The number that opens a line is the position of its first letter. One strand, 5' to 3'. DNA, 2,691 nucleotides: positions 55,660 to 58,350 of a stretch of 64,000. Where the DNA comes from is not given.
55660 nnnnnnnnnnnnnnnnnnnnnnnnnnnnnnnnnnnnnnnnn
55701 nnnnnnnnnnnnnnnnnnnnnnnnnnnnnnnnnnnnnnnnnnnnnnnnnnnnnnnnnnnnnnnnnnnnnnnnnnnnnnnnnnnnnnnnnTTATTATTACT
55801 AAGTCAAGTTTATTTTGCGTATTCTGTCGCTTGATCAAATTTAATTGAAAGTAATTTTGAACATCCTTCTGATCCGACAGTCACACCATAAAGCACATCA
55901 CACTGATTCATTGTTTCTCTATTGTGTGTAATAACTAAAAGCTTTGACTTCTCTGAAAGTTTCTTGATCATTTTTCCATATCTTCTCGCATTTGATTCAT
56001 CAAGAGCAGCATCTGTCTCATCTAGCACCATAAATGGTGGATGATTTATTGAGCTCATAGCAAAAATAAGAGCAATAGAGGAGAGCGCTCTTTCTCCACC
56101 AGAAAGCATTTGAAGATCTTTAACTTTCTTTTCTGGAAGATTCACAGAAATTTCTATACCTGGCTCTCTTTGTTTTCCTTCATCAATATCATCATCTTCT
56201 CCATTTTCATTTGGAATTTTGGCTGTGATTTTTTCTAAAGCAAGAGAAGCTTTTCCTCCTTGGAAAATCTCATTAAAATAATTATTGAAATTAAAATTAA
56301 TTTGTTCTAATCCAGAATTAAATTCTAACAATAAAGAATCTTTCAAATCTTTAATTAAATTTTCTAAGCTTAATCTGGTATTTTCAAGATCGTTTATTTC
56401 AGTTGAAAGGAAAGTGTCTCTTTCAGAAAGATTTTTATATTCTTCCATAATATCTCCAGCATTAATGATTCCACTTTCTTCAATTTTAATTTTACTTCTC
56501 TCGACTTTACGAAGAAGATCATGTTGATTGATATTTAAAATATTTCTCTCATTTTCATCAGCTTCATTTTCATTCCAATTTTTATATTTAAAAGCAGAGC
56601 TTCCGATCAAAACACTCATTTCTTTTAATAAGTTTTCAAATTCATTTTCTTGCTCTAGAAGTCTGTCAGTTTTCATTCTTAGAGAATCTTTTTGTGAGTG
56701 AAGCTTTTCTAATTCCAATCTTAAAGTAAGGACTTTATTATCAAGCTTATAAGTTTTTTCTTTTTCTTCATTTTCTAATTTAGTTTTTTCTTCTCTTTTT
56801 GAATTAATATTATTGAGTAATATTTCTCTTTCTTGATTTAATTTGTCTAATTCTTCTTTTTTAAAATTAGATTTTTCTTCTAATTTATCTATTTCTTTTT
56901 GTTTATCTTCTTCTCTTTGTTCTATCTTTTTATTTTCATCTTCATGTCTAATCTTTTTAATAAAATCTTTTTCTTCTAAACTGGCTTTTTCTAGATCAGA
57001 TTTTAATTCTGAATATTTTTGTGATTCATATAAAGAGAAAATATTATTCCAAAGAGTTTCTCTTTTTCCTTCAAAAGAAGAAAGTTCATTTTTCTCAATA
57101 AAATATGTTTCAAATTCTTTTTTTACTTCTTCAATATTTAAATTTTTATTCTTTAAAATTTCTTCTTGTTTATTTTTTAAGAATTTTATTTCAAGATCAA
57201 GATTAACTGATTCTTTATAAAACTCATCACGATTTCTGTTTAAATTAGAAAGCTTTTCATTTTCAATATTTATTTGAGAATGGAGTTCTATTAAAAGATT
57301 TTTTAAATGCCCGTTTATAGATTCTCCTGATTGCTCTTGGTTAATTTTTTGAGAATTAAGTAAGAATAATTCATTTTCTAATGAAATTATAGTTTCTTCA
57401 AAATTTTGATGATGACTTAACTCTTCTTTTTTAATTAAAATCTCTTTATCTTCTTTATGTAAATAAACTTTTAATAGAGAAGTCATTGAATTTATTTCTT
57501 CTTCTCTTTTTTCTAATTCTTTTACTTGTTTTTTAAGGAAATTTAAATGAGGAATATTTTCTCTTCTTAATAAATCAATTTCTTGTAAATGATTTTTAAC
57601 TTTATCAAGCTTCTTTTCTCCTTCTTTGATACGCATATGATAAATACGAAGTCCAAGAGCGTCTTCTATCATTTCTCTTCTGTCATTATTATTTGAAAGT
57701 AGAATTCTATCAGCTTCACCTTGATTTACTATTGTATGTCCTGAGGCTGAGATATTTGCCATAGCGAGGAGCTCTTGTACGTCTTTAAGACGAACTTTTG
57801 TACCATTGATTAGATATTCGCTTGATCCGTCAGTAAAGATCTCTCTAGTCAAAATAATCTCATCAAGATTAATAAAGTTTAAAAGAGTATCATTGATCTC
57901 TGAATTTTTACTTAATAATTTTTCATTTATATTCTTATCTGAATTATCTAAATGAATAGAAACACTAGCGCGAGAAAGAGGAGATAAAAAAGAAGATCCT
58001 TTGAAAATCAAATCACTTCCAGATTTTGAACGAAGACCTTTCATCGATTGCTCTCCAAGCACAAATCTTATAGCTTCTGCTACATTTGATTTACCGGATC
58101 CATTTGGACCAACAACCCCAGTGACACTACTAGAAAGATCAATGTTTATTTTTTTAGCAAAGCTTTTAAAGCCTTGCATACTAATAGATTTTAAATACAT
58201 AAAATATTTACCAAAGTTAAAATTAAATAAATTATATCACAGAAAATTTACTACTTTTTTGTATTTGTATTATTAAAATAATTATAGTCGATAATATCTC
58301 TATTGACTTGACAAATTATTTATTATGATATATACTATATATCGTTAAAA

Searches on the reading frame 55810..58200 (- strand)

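Call 12: search_protein_families(library=pfam, proteins=[window:55810-58200:-], max_evalue=1)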
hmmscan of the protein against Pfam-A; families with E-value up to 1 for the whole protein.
window:55810-58200:- (796 aa): 8 families
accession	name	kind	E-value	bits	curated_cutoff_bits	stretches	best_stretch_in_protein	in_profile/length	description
PF02463.25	SMC_N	-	5.7e-49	167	40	1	2-781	1-219/220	RecF/RecN/SMC N terminal domain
PF13476.12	AAA_23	-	2.2e-15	58.3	27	1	5-241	1-198/201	AAA domain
PF13175.12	AAA_15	-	1.9e-09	38.1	32.1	1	1-361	1-258/374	AAA ATPase domain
PF13304.12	AAA_21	-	2.5e-06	28.2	27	1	26-249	1-227/304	AAA domain, putative AbiEii toxin, Type IV TA system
PF13555.12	AAA_29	-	0.0028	17.8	27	1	12-48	10-46/61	P-loop containing region of AAA domain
PF13558.12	SbcC_Walker_B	-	0.022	15.4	27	1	693-746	27-89/90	SbcC/RAD50-like, Walker B motif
PF00270.35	DEAD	-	0.081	13.1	26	0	704-756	103-155/167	DEAD/DEAH box helicase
PF00005.33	ABC_tran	-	0.095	13.7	25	1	24-45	11-32/137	ABC transporter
